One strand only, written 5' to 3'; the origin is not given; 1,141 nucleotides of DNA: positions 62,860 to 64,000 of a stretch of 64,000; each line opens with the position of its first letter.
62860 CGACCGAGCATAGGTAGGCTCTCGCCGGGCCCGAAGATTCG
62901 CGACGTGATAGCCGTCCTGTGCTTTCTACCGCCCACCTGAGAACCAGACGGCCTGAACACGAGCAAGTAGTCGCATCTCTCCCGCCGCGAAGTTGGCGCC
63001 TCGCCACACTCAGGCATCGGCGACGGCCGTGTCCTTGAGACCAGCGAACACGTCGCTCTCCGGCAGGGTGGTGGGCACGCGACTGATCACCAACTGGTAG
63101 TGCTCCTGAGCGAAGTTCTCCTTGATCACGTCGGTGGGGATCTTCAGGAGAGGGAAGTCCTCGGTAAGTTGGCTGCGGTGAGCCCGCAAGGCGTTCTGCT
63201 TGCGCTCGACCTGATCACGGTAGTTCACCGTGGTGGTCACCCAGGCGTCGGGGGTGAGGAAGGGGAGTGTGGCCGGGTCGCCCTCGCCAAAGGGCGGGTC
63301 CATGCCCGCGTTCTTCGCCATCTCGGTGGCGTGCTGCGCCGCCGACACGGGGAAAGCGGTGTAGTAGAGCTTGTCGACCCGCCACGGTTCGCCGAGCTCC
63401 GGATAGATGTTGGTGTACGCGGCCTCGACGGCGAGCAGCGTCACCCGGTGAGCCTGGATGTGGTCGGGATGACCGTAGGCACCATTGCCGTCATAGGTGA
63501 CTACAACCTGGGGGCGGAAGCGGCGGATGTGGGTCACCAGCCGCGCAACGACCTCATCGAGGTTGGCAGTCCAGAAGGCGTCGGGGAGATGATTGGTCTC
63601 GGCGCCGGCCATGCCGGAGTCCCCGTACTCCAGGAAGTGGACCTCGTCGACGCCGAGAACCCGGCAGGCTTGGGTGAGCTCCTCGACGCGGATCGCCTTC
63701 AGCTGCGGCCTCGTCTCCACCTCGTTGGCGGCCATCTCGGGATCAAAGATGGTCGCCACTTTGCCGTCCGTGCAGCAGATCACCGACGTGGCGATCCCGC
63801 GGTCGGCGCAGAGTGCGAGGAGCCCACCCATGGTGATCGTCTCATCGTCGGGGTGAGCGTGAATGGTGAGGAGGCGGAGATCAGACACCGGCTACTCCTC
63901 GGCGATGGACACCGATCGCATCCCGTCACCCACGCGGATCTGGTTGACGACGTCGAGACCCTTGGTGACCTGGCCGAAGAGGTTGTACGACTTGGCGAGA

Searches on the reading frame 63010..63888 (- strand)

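Call 28: search_protein_families(library=pfam, proteins=[window:63010-63888:-], max_evalue=0.001)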
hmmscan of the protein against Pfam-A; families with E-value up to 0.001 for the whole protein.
window:63010-63888:- (292 aa): 1 family
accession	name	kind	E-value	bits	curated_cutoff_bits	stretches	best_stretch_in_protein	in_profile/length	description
PF02585.22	PIG-L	-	6.6e-32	111.2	28.2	1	7-153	1-128/129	GlcNAc-PI de-N-acetylase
